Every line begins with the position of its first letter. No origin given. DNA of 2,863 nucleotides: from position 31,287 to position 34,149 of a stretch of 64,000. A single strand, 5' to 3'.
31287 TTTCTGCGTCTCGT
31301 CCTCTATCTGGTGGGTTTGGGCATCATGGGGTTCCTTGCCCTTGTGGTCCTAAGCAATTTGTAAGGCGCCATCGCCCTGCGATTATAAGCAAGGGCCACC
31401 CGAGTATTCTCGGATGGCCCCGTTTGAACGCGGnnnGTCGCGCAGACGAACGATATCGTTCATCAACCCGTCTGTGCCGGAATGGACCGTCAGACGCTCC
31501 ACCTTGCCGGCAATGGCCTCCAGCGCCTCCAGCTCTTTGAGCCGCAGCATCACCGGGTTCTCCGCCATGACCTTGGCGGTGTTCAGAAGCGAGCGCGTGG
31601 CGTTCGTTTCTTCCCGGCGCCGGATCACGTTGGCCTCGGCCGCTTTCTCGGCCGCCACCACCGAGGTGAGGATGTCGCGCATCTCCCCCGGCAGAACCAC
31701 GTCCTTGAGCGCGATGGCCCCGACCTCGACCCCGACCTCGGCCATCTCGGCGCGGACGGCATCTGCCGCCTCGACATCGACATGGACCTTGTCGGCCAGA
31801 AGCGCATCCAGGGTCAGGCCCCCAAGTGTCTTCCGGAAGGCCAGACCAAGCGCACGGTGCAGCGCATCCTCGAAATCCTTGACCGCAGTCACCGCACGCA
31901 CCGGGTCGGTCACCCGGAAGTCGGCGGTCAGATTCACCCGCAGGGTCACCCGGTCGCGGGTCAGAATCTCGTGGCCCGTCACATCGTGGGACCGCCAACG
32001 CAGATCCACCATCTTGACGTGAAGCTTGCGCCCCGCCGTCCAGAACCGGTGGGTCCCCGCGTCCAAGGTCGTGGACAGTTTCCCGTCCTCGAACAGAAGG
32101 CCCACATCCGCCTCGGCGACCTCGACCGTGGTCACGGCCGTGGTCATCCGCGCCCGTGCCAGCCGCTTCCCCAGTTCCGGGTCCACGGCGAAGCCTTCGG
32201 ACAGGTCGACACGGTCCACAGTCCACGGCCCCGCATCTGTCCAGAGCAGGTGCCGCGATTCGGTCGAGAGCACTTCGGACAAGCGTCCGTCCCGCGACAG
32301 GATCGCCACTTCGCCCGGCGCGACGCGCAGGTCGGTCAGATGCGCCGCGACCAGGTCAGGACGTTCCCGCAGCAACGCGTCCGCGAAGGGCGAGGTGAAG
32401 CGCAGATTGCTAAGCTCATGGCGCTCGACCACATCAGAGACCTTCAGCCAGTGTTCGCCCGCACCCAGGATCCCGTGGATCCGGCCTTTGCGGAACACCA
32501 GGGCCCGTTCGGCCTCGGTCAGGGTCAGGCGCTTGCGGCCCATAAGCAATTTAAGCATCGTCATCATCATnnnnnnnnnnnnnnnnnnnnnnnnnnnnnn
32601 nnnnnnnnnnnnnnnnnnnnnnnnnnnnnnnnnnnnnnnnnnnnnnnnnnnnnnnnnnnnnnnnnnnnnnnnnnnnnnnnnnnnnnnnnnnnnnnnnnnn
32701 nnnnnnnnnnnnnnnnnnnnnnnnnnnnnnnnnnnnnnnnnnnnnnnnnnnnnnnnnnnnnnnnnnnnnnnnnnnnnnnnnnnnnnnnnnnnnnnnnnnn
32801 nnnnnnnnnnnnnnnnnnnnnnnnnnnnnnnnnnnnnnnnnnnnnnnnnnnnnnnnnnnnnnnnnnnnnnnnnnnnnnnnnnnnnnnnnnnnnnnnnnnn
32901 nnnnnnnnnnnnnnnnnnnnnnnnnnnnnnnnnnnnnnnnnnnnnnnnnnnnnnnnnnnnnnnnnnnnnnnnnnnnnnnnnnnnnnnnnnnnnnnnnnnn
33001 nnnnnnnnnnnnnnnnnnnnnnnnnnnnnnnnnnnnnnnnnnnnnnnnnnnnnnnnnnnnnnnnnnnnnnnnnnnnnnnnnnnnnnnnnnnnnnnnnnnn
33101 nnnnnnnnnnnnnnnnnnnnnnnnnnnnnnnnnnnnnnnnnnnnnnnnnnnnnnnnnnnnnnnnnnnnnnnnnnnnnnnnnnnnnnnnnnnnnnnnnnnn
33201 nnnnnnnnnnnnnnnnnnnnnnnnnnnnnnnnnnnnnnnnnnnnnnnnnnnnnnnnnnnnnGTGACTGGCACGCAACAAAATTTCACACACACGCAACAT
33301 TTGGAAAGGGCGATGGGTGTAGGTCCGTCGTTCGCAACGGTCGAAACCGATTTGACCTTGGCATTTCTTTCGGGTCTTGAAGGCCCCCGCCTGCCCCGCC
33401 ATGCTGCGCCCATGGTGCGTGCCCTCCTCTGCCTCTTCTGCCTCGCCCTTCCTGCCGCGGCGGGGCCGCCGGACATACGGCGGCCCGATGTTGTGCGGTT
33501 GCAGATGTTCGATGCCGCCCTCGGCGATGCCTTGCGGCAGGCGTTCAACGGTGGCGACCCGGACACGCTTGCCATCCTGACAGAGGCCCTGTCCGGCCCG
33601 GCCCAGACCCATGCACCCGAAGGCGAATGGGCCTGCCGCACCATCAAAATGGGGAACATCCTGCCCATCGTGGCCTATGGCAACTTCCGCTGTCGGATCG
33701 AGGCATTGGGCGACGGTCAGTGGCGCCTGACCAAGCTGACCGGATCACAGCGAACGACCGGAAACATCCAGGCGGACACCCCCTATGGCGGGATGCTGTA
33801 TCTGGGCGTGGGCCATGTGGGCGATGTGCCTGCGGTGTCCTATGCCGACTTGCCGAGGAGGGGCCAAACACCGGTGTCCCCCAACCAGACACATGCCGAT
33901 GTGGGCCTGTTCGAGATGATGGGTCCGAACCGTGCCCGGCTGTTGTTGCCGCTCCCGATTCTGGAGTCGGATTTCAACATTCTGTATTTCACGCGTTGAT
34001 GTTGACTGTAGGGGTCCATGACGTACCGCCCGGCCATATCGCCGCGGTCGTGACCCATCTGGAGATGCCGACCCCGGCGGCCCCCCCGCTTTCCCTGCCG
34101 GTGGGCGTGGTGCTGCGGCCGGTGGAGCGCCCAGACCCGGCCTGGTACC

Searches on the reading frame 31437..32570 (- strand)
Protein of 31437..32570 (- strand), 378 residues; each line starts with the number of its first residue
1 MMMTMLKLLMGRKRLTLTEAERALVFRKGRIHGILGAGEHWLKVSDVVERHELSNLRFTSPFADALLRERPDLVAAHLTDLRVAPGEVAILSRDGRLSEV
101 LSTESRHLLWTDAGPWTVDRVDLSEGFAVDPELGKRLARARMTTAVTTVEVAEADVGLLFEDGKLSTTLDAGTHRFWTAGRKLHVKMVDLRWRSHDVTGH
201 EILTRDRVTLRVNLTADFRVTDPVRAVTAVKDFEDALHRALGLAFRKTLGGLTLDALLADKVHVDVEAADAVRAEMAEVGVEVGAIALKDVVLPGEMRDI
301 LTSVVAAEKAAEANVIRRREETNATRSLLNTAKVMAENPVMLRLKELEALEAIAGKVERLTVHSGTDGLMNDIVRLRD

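Call 64: find_homologous_proteins(query=window:31437-32570:-, max_evalue=1e-30)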
Query window:31437-32570:- (378 aa): 4878 proteins with E <= 1e-30 among 8000 candidates; the best 120 are listed.
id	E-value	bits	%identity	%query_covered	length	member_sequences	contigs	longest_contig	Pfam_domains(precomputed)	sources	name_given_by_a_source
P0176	1.3e-232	789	100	99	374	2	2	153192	PF01145.32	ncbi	ncbi:MAG: slipin family protein [Pseudomonadota bacterium]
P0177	2.1e-188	644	82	99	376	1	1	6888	PF01145.32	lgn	-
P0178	5.5e-183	626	80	99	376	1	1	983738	PF01145.32,PF13421.12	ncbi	-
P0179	7.6e-180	616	80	99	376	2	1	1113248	PF01145.32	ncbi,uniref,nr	ncbi:SPFH domain-containing protein [Litoreibacter arenae]|uniref:Stomatin/prohibitin-family membran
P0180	5.3e-179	613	77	99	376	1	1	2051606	PF01145.32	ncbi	-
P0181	2.5e-176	604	77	99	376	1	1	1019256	PF01145.32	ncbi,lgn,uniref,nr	ncbi:SPFH domain-containing protein [Litoreibacter ponti]|uniref:SPFH domain-containing protein n=1 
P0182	1.2e-173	595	75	99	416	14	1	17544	PF01145.32,PF13421.12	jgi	jgi:regulator of protease activity HflC (stomatin/prohibitin superfamily)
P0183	6.1e-172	590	76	99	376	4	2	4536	PF01145.32,PF13421.12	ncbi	ncbi:MAG: slipin family protein [Pseudomonadota bacterium]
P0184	1.2e-170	585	76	99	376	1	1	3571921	PF01145.32,PF13421.12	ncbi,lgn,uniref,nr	ncbi:slipin family protein [Litoreibacter janthinus]|uniref:SPFH domain / Band 7 family protein n=1 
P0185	8.2e-170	583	75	99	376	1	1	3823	PF01145.32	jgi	jgi:regulator of protease activity HflC (stomatin/prohibitin superfamily)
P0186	9.2e-169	579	75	99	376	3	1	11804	PF01145.32,PF13421.12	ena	-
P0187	1.1e-167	576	76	99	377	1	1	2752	PF01145.32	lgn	-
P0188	7.4e-166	570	73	99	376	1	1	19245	PF01145.32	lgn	-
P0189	7.2e-162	557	73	99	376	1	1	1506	PF01145.32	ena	-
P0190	1.5e-159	549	72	100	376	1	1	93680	PF01145.32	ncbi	-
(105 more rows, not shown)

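Call 65: find_encoding_contigs(protein=P0179, flank=6000, max_places=1)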
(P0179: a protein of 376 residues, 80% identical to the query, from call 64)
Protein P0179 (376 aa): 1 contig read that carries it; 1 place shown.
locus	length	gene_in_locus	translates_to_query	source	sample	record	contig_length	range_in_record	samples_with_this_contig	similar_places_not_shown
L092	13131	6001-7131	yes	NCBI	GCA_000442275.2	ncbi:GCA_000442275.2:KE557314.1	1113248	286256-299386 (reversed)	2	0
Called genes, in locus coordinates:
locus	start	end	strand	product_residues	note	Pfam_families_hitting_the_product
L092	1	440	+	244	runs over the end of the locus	-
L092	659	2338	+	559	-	PF17092:PCB_OB (faint), PF21710:Spt6_S1 (faint), PF00575:S1, PF23459:S1_RRP5, PF00575:S1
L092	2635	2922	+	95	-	PF00216:Bac_DNA_binding, PF18291:HU-HIG (weak)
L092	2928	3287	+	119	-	PF06305:LapA_dom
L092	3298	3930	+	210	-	PF00697:PRAI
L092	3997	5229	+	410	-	PF00291:PALP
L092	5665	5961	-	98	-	-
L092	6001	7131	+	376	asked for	PF01145:Band_7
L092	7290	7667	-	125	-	PF09996:DUF2237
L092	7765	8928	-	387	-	PF00144:Beta-lactamase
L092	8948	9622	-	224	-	PF01195:Pept_tRNA_hydro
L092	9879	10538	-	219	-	PF01386:Ribosomal_L25p, PF14693:Ribosomal_TL5_C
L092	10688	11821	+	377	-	PF07690:MFS_1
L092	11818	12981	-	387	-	PF01070:FMN_dh, PF03060:NMO (faint)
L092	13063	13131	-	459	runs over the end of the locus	PF00171:Aldedh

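Call 66: find_encoding_contigs(protein=P0178, flank=6000, max_places=1)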
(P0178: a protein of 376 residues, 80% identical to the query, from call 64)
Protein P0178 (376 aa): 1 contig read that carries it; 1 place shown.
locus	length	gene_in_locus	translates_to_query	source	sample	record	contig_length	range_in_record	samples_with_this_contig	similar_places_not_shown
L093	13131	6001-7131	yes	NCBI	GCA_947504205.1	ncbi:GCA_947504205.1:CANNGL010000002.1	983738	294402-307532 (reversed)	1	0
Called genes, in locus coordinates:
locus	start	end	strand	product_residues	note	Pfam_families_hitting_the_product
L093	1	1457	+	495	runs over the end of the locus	PF10947:DUF2628 (weak), PF00528:BPD_transp_1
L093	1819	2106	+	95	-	PF00216:Bac_DNA_binding, PF18291:HU-HIG (weak)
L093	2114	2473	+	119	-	PF06305:LapA_dom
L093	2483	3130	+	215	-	PF00697:PRAI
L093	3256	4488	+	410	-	PF00291:PALP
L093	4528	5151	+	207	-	PF01209:Ubie_methyltran, PF13489:Methyltransf_23, PF05175:MTS, PF08003:Methyltransf_9 (weak), PF13847:Methyltransf_31, PF08241:Methyltransf_11, PF08242:Methyltransf_12, PF13649:Methyltransf_25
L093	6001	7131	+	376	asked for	PF13421:Band_7_1 (faint), PF01145:Band_7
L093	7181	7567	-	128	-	PF09996:DUF2237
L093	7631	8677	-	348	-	-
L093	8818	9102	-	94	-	PF11391:DUF2798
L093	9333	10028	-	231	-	PF08279:HTH_11, PF13280:WYL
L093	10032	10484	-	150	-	PF00903:Glyoxalase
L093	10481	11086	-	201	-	PF06938:DUF1285_N, PF21028:DUF1285_C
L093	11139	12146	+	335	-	PF20030:bpMoxR, PF07726:AAA_3, PF07728:AAA_5, PF17863:AAA_lid_2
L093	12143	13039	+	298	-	PF01882:DUF58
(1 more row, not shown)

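Call 67: find_encoding_contigs(protein=P0184, flank=6000, max_places=1)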
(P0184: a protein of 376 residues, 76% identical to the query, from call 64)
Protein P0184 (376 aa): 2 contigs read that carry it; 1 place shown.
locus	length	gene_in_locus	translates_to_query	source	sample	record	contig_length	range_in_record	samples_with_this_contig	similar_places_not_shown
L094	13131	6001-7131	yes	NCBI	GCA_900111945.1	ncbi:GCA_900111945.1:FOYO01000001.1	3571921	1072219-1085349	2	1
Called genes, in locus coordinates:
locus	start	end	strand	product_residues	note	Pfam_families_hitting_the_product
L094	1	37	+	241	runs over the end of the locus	-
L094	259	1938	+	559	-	PF21710:Spt6_S1 (faint), PF00575:S1, PF23459:S1_RRP5, PF00575:S1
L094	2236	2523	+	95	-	PF00216:Bac_DNA_binding, PF18291:HU-HIG (weak)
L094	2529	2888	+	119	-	PF06305:LapA_dom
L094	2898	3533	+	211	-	PF00697:PRAI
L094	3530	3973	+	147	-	PF00583:Acetyltransf_1, PF13673:Acetyltransf_10, PF13508:Acetyltransf_7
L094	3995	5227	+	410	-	PF00291:PALP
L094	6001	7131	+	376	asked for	PF13421:Band_7_1 (faint), PF01145:Band_7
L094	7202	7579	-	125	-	PF09996:DUF2237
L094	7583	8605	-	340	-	PF10094:DUF2332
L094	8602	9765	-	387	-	PF00144:Beta-lactamase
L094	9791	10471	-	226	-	PF01195:Pept_tRNA_hydro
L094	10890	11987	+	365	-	PF01926:MMR_HSR1, PF02421:FeoB_N, PF06071:YchF-GTPase_C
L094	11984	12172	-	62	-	-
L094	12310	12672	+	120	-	-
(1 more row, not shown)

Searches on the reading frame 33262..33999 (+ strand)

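Call 4: search_protein_families(library=pfam, proteins=[window:33262-33999:+], max_evalue=0.01)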
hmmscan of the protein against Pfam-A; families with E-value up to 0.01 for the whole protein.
window:33262-33999:+ (245 aa): 1 family
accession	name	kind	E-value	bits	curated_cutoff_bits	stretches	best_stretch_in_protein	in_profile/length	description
PF16233.10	DUF4893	-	4.8e-33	114.6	36.2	1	72-241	5-167/169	Domain of unknown function (DUF4893)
